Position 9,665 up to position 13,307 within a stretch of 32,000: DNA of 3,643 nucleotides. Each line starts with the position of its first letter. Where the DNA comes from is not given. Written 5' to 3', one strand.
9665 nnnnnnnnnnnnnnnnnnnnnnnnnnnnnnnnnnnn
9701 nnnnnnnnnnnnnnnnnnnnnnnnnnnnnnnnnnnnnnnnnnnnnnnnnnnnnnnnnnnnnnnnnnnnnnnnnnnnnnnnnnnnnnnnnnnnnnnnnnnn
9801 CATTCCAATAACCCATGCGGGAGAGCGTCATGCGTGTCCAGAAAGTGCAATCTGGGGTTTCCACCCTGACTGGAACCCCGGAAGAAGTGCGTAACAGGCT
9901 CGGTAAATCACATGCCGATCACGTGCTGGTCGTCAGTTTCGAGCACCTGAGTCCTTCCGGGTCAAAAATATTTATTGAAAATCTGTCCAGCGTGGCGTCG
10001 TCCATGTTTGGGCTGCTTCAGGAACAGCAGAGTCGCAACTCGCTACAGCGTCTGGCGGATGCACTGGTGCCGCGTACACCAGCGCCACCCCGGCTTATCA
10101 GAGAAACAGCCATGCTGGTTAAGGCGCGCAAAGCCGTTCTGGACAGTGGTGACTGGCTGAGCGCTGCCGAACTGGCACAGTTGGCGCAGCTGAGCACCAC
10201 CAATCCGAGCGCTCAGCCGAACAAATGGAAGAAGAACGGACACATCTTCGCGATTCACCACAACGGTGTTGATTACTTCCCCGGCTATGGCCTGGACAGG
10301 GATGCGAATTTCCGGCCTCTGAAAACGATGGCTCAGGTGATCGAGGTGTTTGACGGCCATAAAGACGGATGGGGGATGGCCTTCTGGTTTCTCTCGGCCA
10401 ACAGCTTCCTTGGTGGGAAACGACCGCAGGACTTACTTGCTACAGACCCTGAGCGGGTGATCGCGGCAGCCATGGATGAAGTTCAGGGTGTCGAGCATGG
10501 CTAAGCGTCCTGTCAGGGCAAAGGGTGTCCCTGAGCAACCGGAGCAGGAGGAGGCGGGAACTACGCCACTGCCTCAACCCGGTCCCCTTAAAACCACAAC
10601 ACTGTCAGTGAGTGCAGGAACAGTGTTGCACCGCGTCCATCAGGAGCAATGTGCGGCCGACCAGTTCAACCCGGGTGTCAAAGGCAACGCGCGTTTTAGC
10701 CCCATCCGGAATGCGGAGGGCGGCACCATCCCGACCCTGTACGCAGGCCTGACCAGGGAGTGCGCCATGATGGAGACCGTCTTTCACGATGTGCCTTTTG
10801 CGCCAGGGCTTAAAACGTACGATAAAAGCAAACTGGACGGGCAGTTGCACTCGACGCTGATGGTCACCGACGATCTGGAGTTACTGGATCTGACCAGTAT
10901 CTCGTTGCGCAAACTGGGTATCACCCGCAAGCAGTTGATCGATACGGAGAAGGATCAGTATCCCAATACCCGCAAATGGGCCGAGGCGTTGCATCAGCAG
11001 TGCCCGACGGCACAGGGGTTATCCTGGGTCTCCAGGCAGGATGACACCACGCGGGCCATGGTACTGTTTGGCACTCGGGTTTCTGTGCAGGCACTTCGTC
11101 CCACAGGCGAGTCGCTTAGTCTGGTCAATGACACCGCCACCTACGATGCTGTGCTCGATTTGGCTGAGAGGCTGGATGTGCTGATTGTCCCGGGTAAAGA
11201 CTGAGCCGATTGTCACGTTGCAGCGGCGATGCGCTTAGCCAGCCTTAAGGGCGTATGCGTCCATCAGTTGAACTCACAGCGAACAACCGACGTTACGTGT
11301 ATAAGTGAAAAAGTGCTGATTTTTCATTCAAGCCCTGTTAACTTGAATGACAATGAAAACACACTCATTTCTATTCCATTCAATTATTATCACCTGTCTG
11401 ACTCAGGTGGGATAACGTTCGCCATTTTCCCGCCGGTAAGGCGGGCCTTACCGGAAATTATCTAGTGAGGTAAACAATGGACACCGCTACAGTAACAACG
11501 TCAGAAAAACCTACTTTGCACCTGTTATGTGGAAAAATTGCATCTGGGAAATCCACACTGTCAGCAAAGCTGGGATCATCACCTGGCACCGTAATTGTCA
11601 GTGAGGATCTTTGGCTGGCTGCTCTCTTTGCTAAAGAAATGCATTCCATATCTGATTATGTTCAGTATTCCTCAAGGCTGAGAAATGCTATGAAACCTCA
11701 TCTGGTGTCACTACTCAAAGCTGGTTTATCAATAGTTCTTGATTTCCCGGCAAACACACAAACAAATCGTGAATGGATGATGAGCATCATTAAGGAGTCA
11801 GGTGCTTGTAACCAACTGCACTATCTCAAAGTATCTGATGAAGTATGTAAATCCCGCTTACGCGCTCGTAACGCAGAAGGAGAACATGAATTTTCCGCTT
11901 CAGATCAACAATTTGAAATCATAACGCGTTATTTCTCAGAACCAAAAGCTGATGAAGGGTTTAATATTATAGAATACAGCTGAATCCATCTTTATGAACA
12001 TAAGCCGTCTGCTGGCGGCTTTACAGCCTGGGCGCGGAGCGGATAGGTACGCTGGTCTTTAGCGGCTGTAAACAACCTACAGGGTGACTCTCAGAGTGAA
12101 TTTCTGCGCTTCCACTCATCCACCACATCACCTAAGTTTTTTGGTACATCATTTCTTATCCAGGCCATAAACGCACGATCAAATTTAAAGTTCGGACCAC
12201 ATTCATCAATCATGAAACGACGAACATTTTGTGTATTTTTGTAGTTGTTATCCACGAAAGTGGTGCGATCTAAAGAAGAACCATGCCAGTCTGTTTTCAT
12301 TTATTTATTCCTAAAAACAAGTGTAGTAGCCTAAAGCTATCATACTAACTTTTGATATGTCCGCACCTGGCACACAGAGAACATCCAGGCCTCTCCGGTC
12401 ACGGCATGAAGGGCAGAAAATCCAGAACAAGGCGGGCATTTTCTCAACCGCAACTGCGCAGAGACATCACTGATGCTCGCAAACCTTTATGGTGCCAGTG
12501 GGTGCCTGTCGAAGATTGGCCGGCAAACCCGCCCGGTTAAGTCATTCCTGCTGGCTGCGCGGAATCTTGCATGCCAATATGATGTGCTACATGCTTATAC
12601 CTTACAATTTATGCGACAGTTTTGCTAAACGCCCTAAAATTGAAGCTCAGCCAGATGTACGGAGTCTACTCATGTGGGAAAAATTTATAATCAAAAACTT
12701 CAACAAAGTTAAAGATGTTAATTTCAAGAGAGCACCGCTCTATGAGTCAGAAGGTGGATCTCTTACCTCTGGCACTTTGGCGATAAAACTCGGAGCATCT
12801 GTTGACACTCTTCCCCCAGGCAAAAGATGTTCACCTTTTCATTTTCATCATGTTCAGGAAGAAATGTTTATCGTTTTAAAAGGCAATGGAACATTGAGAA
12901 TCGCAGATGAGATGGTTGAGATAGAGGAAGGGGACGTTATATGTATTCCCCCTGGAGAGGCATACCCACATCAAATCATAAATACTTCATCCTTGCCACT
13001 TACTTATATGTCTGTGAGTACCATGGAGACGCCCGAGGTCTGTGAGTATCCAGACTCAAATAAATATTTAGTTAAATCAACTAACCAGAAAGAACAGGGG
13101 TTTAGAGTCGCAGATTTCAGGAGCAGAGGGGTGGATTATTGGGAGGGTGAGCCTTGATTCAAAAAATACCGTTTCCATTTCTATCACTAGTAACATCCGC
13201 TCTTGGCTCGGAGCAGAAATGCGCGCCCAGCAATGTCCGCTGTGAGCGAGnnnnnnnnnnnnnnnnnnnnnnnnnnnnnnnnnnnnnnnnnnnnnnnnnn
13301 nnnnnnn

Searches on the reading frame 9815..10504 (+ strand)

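Call 3: search_protein_families(library=pfam, proteins=[window:9815-10504:+], max_evalue=1)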
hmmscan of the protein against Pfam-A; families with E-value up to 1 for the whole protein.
window:9815-10504:+ (229 aa): 1 family
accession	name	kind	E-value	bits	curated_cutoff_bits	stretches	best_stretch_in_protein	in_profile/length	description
PF09722.15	Xre_MbcA_ParS_C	-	0.025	15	24.5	1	184-213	9-35/51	Antitoxin Xre/MbcA/ParS C-terminal toxin-binding domain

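Call 4: search_protein_families(library=ncbifam, proteins=[window:9815-10504:+], max_evalue=1)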
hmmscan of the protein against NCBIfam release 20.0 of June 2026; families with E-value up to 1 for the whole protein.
window:9815-10504:+ (229 aa): 1 family
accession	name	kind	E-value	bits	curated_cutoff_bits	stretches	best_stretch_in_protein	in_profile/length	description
NF049845.1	Xre_ParS_antitoxin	subfamily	0.025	14.7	90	1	170-228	55-108/112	type II RES/Xre toxin-antitoxin system antitoxin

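Call 47: search_protein_families(library=padloc, proteins=[window:9815-10504:+], max_evalue=0.01)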
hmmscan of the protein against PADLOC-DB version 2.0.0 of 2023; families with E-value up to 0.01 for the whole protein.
window:9815-10504:+ (229 aa): 0 families

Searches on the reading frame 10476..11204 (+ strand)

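Call 3: search_protein_families(library=pfam, proteins=[window:10476-11204:+], max_evalue=1)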
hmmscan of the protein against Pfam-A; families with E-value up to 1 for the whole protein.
window:10476-11204:+ (242 aa): 1 family
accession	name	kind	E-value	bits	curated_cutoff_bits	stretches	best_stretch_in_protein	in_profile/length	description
PF08808.17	RES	-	8e-19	68.6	23.2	1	51-202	2-139/157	RES domain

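Call 4: search_protein_families(library=ncbifam, proteins=[window:10476-11204:+], max_evalue=1)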
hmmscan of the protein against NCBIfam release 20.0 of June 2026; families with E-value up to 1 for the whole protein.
window:10476-11204:+ (242 aa): 1 family
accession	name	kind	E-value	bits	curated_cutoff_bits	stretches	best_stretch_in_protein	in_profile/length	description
NF000805.0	PRK00055.2-3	equivalog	0.14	11.4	416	1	206-238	196-227/307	ribonuclease Z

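Call 47: search_protein_families(library=padloc, proteins=[window:10476-11204:+], max_evalue=0.01)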
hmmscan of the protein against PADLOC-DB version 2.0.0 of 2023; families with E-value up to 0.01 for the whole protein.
window:10476-11204:+ (242 aa): 0 families

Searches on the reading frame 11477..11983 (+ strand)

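Call 47: search_protein_families(library=padloc, proteins=[window:11477-11983:+], max_evalue=0.01)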
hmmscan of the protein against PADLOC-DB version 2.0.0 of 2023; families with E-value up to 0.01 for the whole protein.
window:11477-11983:+ (168 aa): 1 family
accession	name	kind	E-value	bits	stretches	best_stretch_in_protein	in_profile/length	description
PDLC02911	VakA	-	0.0036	15.9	0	19-134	9-115/163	-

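Call 53: search_protein_families(library=pfam, proteins=[window:11477-11983:+], max_evalue=0.001)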
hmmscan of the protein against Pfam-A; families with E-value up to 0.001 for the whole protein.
window:11477-11983:+ (168 aa): 4 families
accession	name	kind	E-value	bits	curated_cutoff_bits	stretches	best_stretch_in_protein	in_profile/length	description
PF13671.12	AAA_33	-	1.7e-29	103.4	27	1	14-156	1-143/143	AAA domain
PF13238.12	AAA_18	-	3.2e-05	24.8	29.4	1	16-136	2-116/128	AAA domain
PF06414.18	Zeta_toxin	-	0.0001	22.3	22.3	1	6-159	10-160/199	Zeta toxin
PF01712.25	dNK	-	0.00012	22.3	27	0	98-139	113-151/203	Deoxynucleoside kinase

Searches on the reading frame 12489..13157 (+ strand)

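Call 53: search_protein_families(library=pfam, proteins=[window:12489-13157:+], max_evalue=0.001)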
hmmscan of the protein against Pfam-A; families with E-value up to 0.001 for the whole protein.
window:12489-13157:+ (222 aa): 6 families
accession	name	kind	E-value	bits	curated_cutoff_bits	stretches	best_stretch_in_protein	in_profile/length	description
PF07883.17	Cupin_2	-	2.5e-16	59.6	27.2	1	107-176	4-69/70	Cupin domain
PF02311.25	AraC_binding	-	2.6e-06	27.6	21.1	1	112-177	14-75/135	AraC-like ligand binding domain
PF02041.22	Auxin_BP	-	1.6e-05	25.1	21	1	66-142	10-83/167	Auxin binding protein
PF01050.24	MannoseP_isomer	-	0.00022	21.8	23.6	1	108-177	35-101/116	Mannose-6-phosphate isomerase C-terminal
PF14667.12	Polysacc_synt_C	-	0.00058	20.4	28.7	0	118-174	34-96/111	Polysaccharide biosynthesis C-terminal domain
PF05899.18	Cupin_3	-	0.00091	19.3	23.5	0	120-157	22-60/74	EutQ-like cupin domain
